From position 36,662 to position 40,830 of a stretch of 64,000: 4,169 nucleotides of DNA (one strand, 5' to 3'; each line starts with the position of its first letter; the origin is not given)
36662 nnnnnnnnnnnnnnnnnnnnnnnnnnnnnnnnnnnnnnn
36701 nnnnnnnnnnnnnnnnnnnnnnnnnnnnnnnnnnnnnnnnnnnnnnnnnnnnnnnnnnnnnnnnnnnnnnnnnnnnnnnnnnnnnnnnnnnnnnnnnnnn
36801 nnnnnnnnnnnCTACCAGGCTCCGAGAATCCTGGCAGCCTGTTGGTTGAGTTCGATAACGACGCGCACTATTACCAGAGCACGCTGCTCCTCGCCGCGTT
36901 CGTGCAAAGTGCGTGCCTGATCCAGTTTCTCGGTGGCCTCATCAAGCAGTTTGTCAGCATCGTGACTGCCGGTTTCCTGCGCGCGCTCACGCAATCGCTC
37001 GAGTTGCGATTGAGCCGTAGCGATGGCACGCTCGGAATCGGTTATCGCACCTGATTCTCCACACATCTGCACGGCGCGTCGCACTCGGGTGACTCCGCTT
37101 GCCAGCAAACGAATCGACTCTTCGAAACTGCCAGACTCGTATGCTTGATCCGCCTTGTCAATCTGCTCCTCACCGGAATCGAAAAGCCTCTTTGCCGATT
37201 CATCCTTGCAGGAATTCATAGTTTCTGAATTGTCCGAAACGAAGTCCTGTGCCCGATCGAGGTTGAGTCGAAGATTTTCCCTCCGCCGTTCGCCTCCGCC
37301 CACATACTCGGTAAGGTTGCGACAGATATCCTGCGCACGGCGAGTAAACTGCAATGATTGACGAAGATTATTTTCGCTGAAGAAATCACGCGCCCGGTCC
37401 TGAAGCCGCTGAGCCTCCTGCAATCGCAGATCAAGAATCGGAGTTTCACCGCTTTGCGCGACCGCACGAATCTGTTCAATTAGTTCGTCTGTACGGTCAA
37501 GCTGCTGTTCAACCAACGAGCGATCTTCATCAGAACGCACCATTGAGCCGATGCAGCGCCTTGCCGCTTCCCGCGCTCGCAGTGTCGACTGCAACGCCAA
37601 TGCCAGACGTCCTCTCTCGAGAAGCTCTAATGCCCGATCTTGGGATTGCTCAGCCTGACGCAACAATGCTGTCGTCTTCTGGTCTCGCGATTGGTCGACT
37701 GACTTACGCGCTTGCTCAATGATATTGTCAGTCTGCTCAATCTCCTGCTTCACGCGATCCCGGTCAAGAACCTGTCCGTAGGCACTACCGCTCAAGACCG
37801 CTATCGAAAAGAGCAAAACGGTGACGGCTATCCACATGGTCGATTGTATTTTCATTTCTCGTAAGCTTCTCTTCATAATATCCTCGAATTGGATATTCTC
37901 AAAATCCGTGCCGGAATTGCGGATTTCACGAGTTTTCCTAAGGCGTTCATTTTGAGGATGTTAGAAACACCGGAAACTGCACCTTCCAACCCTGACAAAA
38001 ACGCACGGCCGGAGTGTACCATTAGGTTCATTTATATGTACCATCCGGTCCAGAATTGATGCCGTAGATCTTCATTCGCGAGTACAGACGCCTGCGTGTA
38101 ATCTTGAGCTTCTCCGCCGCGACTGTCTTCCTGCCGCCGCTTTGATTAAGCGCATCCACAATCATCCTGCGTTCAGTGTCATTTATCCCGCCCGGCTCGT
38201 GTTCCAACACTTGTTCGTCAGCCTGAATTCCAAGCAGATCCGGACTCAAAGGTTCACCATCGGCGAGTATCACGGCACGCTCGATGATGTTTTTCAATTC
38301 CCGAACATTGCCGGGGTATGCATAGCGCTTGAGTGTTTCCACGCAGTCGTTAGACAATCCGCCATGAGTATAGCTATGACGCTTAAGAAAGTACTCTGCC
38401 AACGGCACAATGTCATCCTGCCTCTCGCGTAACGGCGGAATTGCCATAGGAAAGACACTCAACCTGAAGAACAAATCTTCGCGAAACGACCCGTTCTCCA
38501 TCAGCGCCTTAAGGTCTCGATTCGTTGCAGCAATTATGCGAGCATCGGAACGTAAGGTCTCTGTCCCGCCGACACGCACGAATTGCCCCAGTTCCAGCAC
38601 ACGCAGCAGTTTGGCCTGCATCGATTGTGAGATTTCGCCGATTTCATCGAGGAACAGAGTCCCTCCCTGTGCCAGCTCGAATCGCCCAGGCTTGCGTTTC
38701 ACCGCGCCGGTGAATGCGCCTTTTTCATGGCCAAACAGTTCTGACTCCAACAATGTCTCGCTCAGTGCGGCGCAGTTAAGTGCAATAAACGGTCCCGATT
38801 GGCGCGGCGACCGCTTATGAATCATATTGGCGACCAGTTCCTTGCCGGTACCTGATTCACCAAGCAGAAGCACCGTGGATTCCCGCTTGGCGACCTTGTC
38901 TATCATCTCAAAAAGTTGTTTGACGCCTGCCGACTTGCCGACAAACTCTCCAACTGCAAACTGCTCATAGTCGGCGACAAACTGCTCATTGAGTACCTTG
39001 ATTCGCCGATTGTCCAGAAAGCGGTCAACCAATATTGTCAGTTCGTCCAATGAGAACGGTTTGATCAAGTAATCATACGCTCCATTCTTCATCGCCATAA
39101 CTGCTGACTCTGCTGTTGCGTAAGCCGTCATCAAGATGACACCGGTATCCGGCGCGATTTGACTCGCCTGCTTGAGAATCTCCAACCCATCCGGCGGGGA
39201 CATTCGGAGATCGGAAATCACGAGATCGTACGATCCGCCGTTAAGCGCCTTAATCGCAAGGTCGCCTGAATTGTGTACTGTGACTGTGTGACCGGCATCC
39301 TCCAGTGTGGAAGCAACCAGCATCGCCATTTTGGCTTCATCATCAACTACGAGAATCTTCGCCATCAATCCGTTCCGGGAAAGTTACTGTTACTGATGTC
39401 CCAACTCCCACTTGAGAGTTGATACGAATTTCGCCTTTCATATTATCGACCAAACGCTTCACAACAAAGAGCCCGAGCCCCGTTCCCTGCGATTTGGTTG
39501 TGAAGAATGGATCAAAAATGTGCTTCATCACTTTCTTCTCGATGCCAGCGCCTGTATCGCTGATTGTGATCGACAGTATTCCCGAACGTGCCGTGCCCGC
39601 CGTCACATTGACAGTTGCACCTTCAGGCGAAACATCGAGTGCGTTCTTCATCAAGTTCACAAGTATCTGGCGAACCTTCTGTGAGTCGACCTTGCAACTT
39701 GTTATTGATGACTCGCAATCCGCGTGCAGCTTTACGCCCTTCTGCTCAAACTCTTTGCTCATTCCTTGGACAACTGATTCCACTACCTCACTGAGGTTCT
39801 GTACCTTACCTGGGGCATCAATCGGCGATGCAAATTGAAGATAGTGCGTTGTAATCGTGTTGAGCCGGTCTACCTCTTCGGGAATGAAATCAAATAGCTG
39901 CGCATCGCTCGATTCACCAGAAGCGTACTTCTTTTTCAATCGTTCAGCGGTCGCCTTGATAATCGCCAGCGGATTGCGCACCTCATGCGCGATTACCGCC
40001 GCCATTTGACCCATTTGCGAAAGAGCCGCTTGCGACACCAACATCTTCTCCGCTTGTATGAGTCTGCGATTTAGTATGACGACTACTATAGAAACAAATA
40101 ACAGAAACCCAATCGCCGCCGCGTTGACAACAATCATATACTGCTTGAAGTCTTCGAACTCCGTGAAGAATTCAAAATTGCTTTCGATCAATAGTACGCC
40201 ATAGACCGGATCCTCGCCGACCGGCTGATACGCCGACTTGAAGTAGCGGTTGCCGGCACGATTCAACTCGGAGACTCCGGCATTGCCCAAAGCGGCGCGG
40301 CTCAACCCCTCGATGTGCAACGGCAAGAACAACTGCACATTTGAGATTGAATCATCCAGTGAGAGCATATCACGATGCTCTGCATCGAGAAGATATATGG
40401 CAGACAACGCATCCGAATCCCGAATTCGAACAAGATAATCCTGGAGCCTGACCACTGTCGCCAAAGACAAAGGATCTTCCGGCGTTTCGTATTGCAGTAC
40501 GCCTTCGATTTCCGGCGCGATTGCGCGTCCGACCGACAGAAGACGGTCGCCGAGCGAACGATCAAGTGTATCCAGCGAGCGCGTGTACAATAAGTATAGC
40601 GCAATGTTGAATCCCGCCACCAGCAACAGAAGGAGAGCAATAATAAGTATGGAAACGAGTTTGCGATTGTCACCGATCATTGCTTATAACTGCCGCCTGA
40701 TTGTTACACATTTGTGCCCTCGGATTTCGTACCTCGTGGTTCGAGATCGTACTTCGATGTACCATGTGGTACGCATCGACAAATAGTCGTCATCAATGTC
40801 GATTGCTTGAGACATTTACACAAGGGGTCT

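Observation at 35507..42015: Candidate uncharacterised sigma-54-controlled envelope module: kinase + NtrC-type activator + 4x72-aa helical-repeat protein + abutting beta-barrel + divergent repeat lipoprotein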

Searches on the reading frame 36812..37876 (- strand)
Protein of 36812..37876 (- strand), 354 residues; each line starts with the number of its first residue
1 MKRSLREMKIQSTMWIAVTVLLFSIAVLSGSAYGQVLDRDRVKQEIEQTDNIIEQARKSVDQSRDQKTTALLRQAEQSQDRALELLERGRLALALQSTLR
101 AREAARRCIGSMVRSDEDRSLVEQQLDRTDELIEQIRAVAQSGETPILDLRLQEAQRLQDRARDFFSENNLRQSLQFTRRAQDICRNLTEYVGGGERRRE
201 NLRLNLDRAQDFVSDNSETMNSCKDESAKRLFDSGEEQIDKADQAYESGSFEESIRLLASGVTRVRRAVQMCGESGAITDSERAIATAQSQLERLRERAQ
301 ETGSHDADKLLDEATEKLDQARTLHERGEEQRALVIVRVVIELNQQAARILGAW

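Call 3: search_protein_families(library=pfam, proteins=[window:36812-37876:-], max_evalue=1)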
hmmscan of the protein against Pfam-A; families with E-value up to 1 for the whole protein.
window:36812-37876:- (354 aa): 6 families
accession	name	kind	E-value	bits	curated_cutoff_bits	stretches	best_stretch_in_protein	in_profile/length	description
PF14346.11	DUF4398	-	0.0064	17.4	27.9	1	266-333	7-74/78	Domain of unknown function (DUF4398)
PF16785.10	SMBP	-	0.0067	17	29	0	16-83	5-61/111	Small metal-binding protein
PF02255.21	PTS_IIA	-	0.031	14.8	27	0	42-85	25-67/94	PTS system, Lactose/Cellobiose specific IIA subunit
PF23928.1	DUF7266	-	0.042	14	27.6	1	13-69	13-67/145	Family of unknown function (DUF7266)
PF04010.18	DUF357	-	0.053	14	29.4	0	289-335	7-55/73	Protein of unknown function (DUF357)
PF12010.13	DUF3502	-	0.057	14.3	24.4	0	32-58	2-28/69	Domain of unknown function (DUF3502)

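Call 4: search_protein_families(library=ncbifam, proteins=[window:36812-37876:-], max_evalue=1)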
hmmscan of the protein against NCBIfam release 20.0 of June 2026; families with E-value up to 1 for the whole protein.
window:36812-37876:- (354 aa): 0 families

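Call 13: search_solved_structures(query=window:36812-37876:-, max_evalue=1)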
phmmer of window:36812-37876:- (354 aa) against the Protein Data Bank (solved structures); distinct sequences matched with E-value up to 1: 1.
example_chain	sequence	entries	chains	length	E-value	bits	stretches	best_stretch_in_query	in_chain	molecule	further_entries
6zfd_A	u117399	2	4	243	0.88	12.1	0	52-134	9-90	14-3-3 protein zeta/delta,Protein E6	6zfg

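Call 19: find_homologous_proteins(query=window:36812-37876:-, max_evalue=0.001)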
Query window:36812-37876:- (354 aa): 27 proteins with E <= 0.001 among 8000 candidates.
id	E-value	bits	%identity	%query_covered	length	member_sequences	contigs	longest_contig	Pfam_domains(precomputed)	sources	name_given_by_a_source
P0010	5.1e-208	707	98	100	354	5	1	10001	-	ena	-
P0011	1.9e-207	706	98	100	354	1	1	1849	-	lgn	-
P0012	5.3e-199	678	98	96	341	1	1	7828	-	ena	-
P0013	1.1e-188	644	89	100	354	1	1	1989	-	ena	-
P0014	7.2e-179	612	86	98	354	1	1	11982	-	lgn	-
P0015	2.0e-164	564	77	100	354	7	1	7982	-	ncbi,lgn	-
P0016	5.0e-130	451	62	100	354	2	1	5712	-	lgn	-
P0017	8.6e-130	451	65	98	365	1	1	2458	-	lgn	-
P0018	5.8e-127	441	65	96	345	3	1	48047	-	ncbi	ncbi:MAG: hypothetical protein WBP42_03665 [Candidatus Zixiibacteriota bacterium]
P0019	2.5e-99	350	53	97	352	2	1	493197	-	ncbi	-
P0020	2.2e-94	334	54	92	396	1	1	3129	-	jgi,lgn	-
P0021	2.3e-93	331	53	92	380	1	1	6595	-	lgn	-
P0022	2.3e-93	331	53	92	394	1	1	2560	-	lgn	-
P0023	2.6e-93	331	53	92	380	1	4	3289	-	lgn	-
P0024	5.2e-93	330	79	57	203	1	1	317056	-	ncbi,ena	-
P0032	6.7e-72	260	42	95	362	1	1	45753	PF00515.35,PF07719.24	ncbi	-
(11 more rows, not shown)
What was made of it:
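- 36812..37876 (-): Periplasmic helical-repeat protein, 354 aa. It has a signal peptide cleaved after AYG, then four units of about 80 aa, each a three-helix bundle. The family has 27 members in the word-indexed search (call 19).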

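Call 23: find_encoding_contigs(protein=P0032, flank=9000, max_places=1)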
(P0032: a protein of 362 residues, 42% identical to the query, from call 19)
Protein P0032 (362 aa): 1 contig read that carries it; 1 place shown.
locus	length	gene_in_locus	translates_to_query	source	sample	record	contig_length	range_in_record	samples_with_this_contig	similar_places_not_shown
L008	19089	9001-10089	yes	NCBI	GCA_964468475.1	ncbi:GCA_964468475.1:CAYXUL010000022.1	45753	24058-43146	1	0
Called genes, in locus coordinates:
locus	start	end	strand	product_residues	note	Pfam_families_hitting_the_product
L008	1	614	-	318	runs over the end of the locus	PF14870:PSII_BNR (weak), PF15902:Sortilin-Vps10 (faint)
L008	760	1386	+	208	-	PF00005:ABC_tran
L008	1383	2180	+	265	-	PF18075:FtsX_ECD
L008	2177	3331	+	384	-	PF01551:Peptidase_M23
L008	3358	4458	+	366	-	PF13177:DNA_pol3_delta2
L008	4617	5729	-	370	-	-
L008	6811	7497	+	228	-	PF00512:HisKA, PF02518:HATPase_c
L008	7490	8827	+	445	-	PF00072:Response_reg, PF13191:AAA_16 (weak), PF00158:Sigma54_activat, PF14532:Sigma54_activ_2, PF00004:AAA (weak), PF07728:AAA_5, PF25601:AAA_lid_14, PF02954:HTH_8, +2 more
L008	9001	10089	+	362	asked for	PF07719:TPR_2 (faint), PF00515:TPR_1 (faint)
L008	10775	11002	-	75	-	-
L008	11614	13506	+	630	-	PF08439:Peptidase_M3_N, PF01432:Peptidase_M3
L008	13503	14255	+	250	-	PF01209:Ubie_methyltran, PF02353:CMAS, PF05175:MTS (weak), PF13489:Methyltransf_23, PF13847:Methyltransf_31, PF08241:Methyltransf_11, PF08242:Methyltransf_12, PF13649:Methyltransf_25, +1 more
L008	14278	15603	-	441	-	PF00919:UPF0004, PF04055:Radical_SAM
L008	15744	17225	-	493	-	PF02412:TSP_3 (weak), PF00404:Dockerin_1 (weak)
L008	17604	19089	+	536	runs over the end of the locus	PF01293:PEPCK_ATP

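Call 50: search_solved_structures(query=A2, max_evalue=10)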
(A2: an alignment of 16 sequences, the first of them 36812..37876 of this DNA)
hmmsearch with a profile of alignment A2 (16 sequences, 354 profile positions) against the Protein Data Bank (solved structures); distinct sequences matched with E-value up to 10: 23.
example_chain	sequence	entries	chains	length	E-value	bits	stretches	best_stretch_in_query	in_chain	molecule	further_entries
9min_D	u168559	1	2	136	6e-05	25.5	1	226-278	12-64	designed minibinder KH46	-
8qai_A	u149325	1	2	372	0.00029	23.3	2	179-319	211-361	sc-CC-7-LI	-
4hb1_A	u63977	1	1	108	0.00055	22.3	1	200-298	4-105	DHP1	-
2cpt_A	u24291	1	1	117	0.016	17.5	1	232-305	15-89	Vacuolar sorting protein 4b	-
4u7y_A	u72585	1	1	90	0.025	16.9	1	232-305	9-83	Vacuolar protein sorting-associated protein 4B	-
2jq9_A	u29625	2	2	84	0.044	16.1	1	231-300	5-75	Vacuolar protein sorting-associating protein 4A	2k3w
2jqh_A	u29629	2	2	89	0.051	15.9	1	232-304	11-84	Vacuolar protein sorting-associating protein 4B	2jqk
1yxr_A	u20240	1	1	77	0.06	15.6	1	231-284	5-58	vacuolar protein sorting factor 4A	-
5cwm_A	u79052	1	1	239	0.062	15.6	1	227-341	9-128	Designed helical repeat protein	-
1wr0_A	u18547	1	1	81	0.091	15.1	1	232-285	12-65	SKD1 protein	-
8oyx_A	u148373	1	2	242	0.11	14.8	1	227-287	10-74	De novo designed soluble GPCR-like protein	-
7dgu_A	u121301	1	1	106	0.38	13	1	200-278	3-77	de novo designed protein H4A1R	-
6rxv_UV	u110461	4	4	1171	0.4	12.9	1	245-320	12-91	U3 small nucleolar RNA-associated protein 22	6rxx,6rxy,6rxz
2lse_A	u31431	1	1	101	0.42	12.9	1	260-329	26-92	Four Helix Bundle Protein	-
7l9x_A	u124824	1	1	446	0.49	12.6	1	232-305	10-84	Vacuolar protein sorting-associated protein 4B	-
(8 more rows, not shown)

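Call 71: search_protein_families(library=padloc, proteins=[window:36812-37876:-], max_evalue=0.01)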
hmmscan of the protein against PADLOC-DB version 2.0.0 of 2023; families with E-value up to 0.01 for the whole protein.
window:36812-37876:- (354 aa): 0 families

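Call 83: search_protein_families(library=pfam, alignment_id=A2, max_evalue=0.05)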
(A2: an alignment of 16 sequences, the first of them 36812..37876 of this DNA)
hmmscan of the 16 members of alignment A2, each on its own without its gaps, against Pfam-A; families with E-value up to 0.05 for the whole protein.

A. member 1, window:36812-37876:- (354 aa): 4 families
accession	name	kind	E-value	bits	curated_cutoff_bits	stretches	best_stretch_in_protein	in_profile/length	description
PF14346.11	DUF4398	-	0.0064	17.4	27.9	1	266-333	7-74/78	Domain of unknown function (DUF4398)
PF16785.10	SMBP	-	0.0067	17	29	0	16-83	5-61/111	Small metal-binding protein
PF02255.21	PTS_IIA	-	0.031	14.8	27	0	42-85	25-67/94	PTS system, Lactose/Cellobiose specific IIA subunit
PF23928.1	DUF7266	-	0.042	14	27.6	0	13-69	13-67/145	Family of unknown function (DUF7266)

B. families by the number of members that match (of 16 scanned): 26 families (the first 25 are shown)
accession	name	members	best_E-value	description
PF04010.18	DUF357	7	0.0026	Protein of unknown function (DUF357)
PF07719.23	TPR_2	4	4.8e-06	Tetratricopeptide repeat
PF18915.5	DUF5667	4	0.0071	Domain of unknown function (DUF5667)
PF00515.34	TPR_1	3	1.2e-06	Tetratricopeptide repeat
PF16785.10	SMBP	3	0.0031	Small metal-binding protein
PF10938.13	YfdX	2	0.00016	YfdX protein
PF14346.11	DUF4398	2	0.0064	Domain of unknown function (DUF4398)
PF23928.1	DUF7266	2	0.0088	Family of unknown function (DUF7266)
PF04781.17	DUF627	2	0.011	Protein of unknown function (DUF627)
PF05168.19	HEPN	1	0.001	HEPN domain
PF13424.12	TPR_12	1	0.0048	Tetratricopeptide repeat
PF07721.20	TPR_4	1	0.0057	Tetratricopeptide repeat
PF25170.1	TPR_WDR35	1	0.007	WD repeat-containing protein 35, TPR repeats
PF16028.10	SLC3A2_N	1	0.0096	Solute carrier family 3 member 2 N-terminus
PF19662.4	DUF6165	1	0.012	Family of unknown function (DUF6165)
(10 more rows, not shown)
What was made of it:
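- Two members of the helical family weakly hit YfdX, a periplasmic helical family (call 83).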

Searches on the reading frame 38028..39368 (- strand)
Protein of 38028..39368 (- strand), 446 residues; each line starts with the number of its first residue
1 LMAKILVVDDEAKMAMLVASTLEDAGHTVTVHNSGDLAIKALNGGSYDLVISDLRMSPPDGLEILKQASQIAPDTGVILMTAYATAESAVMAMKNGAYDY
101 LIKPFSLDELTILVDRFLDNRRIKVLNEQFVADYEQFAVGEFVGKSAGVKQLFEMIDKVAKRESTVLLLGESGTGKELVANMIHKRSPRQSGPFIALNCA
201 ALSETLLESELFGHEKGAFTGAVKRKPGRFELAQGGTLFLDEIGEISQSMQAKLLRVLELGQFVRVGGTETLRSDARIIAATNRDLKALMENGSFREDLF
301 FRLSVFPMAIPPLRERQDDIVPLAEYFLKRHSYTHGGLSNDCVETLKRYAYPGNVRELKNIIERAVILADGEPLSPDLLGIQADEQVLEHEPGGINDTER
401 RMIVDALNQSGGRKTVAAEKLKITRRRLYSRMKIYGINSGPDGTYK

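Call 3: search_protein_families(library=pfam, proteins=[window:38028-39368:-], max_evalue=1)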
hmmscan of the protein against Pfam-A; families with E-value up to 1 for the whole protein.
window:38028-39368:- (446 aa): 20 families
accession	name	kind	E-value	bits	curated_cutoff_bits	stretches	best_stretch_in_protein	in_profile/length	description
PF00158.32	Sigma54_activat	-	1.1e-69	233.8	20.2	1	143-308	2-167/168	Sigma-54 interaction domain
PF00072.30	Response_reg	-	1.3e-24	87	30.2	1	5-113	1-109/111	Response regulator receiver domain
PF14532.12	Sigma54_activ_2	-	5.3e-24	85.5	25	1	143-313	1-138/138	Sigma-54 interaction domain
PF25601.1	AAA_lid_14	-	1.6e-18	66.8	27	1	314-383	1-74/87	AAA+ ATPase lid domain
PF02954.25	HTH_8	-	3.6e-10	39.8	22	1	397-434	4-41/42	Bacterial regulatory protein, Fis family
PF07728.20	AAA_5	-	1.1e-08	35.6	22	1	166-284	2-123/139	AAA domain (dynein-related subfamily)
PF07724.20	AAA_2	-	8e-07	29.7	27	1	162-292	2-133/166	AAA domain (Cdc48 subfamily)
PF01078.27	Mg_chelatase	-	1.4e-06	28.3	20.3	1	221-283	93-157/207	Magnesium chelatase, subunit ChlI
PF13191.12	AAA_16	-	1.6e-05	26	32.6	1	141-227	1-86/167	AAA ATPase domain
PF00004.35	AAA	-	2.8e-05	25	21.2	1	166-286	1-111/131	ATPase family associated with various cellular activities (AAA)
PF00493.29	MCM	-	8.1e-05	22.3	23.3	1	161-298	55-187/224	MCM P-loop domain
PF12775.13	AAA_7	-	0.015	15.3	25.8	1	155-201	25-71/181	P-loop containing dynein motor region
PF13518.12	HTH_28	-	0.03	14.9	25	1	400-445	2-45/52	Helix-turn-helix domain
PF23285.1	DUF7078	-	0.032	15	23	1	95-162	21-88/89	Domain of unknown function (DUF7078)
PF06309.17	Torsin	-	0.058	14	27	1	119-186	8-76/127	Torsin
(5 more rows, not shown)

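Call 4: search_protein_families(library=ncbifam, proteins=[window:38028-39368:-], max_evalue=1)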
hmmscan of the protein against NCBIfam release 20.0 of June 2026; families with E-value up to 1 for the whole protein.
window:38028-39368:- (446 aa): 131 families (the best 25 are shown)
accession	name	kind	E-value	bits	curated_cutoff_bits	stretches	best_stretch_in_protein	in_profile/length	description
NF008469.0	PRK11361.1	equivalog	1.4e-127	426.2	714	1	3-438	5-457/461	acetoacetate metabolism transcriptional regulator AtoC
TIGR01818.1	ntrC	equivalog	2.1e-124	415.8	558.6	1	5-376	1-374/463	nitrogen regulation protein NR(I)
TIGR02915.1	PEP_resp_reg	equivalog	1.6e-117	393.1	502.6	1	5-437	1-444/445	PEP-CTERM-box response regulator transcription factor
TIGR01817.1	nifA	equivalog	3.1e-112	376.1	528.85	1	136-385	192-444/534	nif-specific transcriptional activator NifA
NF007689.0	PRK10365.1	equivalog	1.7e-110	369.8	760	1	4-432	7-439/441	sigma-54-dependent response regulator transcription factor ZraR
NF051870.1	NAssimRespRegNtrX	equivalog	4.1e-103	345.7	600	1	2-409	1-408/452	nitrogen assimilation response regulator NtrX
NF041946.1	LuxO_transreg_Vib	equivalog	6.8e-103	344.9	800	1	8-388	2-385/463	quorum-sensing sigma-54 dependent transcriptional regulator LuxO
NF008176.1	PRK10923.1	equivalog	3e-102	342.6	620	1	4-372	5-374/469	nitrogen regulation protein NR(I)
NF003451.0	PRK05022.1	equivalog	7.9e-98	328.4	476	1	131-389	181-442/512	nitric oxide reductase transcriptional regulator NorR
NF049963.1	RespRegFlgRCampy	domain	6.3e-97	325.1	750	1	5-436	3-428/429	fla regulon two-component system response regulator FlgR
NF041552.1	TF_PrdR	equivalog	1.2e-96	324.4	795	1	120-436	248-577/577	sigma-54 dependent transcriptional regulator PrdR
NF038308.1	RNA_repair_RtcR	equivalog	2.6e-94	317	650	1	118-380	155-433/530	RNA repair transcriptional activator RtcR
NF011695.0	PRK15115.1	equivalog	8.9e-94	314.7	763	1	3-417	7-418/445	two-component system response regulator GlrR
NF050807.1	TransRegFlbDCaul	equivalog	4.4e-91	306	750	2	24-379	22-361/454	sigma-54-dependent transcriptional regulator FlbD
TIGR02974.1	phageshock_pspF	equivalog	4.8e-88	295.6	443.55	1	143-369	2-233/336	phage shock protein operon transcriptional activator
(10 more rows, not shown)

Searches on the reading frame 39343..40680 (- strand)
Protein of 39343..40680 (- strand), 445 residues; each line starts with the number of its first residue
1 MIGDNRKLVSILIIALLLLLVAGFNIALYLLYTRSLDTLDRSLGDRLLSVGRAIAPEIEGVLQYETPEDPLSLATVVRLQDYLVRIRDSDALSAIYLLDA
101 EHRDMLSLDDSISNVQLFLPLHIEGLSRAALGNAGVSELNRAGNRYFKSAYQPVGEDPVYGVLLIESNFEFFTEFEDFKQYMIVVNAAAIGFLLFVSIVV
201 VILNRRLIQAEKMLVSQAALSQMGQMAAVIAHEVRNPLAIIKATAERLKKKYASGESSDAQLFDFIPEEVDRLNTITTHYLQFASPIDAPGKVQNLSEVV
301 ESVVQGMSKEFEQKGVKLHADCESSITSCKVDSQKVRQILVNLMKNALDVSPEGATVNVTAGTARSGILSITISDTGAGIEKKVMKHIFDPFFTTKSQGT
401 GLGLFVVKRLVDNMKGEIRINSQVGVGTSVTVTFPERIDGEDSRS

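Call 3: search_protein_families(library=pfam, proteins=[window:39343-40680:-], max_evalue=1)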
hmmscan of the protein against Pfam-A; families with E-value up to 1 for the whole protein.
window:39343-40680:- (445 aa): 5 families
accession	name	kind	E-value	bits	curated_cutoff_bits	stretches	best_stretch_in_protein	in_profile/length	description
PF02518.31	HATPase_c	-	2.2e-26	92.9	26.4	1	332-437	2-110/111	Histidine kinase-, DNA gyrase B-, and HSP90-like ATPase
PF00512.31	HisKA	-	4e-11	43.3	26.9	1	223-285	2-62/66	His Kinase A (phospho-acceptor) domain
PF13581.12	HATPase_c_2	-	0.00043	20.7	27.4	1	340-433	40-126/127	Histidine kinase-like ATPase domain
PF14501.12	HATPase_c_5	-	0.04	14.3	22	1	336-423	6-91/102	GHKL domain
PF13589.12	HATPase_c_3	-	0.068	13.6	25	1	338-389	5-54/137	Histidine kinase-, DNA gyrase B-, and HSP90-like ATPase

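Call 4: search_protein_families(library=ncbifam, proteins=[window:39343-40680:-], max_evalue=1)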
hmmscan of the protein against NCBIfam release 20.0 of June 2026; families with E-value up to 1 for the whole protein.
window:39343-40680:- (445 aa): 89 families (the best 25 are shown)
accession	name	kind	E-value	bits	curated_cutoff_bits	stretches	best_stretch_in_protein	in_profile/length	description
NF008468.0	PRK11360.1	equivalog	9.6e-58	196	646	1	210-439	383-611/616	two-component system sensor histidine kinase AtoS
NF007688.0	PRK10364.1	equivalog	3.1e-54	184.5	479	1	174-442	189-457/460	two-component system sensor histidine kinase ZraS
NF053867.1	SprKinKinDBac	equivalog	1.3e-43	149.2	775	1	192-436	256-497/500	sporulation kinase KinD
NF046044.1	PnpS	equivalog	1.6e-40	139.3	400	1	228-435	175-390/390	two-component system histidine kinase PnpS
NF010411.0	PRK13837.1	equivalog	1.9e-36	125.5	647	1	202-437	436-676/828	two-component system VirA-like sensor kinase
NF033092.0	HK_WalK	equivalog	1.1e-31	110.1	725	1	139-435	283-593/594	cell wall metabolism sensor histidine kinase WalK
NF052574.1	HisKinEspCMyxo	equivalog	1.2e-31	109.7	1200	1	191-436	387-637/785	serine histidine kinase EspC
NF008312.0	PRK11100.1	equivalog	8e-30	104.1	356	1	226-436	259-474/477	two-component system sensor histidine kinase CreC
NF010076.0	PRK13557.1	subfamily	3.6e-29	101.6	631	1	205-437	146-395/540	histidine kinase famiy protein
NF006800.0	PRK09303.1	equivalog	5.6e-29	101.2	342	1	219-435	147-376/383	histidine kinase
TIGR02966.1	phoR_proteo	equivalog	2e-28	99.4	334.2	1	220-434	110-333/333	phosphate regulon sensor histidine kinase PhoR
TIGR02956.1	TMAO_torS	equivalog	6e-28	97.5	676.5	1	226-433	467-679/967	TMAO reductase system sensor histidine kinase/response regulator TorS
NF041777.1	sens_FixL_Rhizob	equivalog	1e-27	96.9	850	1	209-435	248-480/485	sensor protein FixL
NF047874.1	MASE3_PAS_HK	subfamily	1.7e-27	96.5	560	1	292-438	476-627/655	MASE3 domain-containing sensor histidine kinase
TIGR02916.1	PEP_his_kin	equivalog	5e-27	94.8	300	1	209-435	461-679/679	XrtA/PEP-CTERM system histidine kinase PrsK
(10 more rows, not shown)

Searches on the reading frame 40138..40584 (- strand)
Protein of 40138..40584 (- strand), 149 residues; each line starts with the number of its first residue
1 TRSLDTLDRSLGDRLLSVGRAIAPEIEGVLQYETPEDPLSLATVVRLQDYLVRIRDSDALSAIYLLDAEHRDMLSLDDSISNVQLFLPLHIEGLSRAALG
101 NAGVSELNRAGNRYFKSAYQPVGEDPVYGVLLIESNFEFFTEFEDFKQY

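Call 82: search_solved_structures(query=window:40138-40584:-, max_evalue=10)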
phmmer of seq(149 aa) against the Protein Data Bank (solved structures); distinct sequences matched with E-value up to 10: 0.
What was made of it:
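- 39343..40680 (-): Membrane sensor histidine kinase. TM1 is about residues 8-32, the periplasmic sensor about 33-181, and TM2 about 182-203, followed by HisKA and HATPase_c. No HAMP or PAS domain was detected. The sensor domain has no relative among solved structures (call 82).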
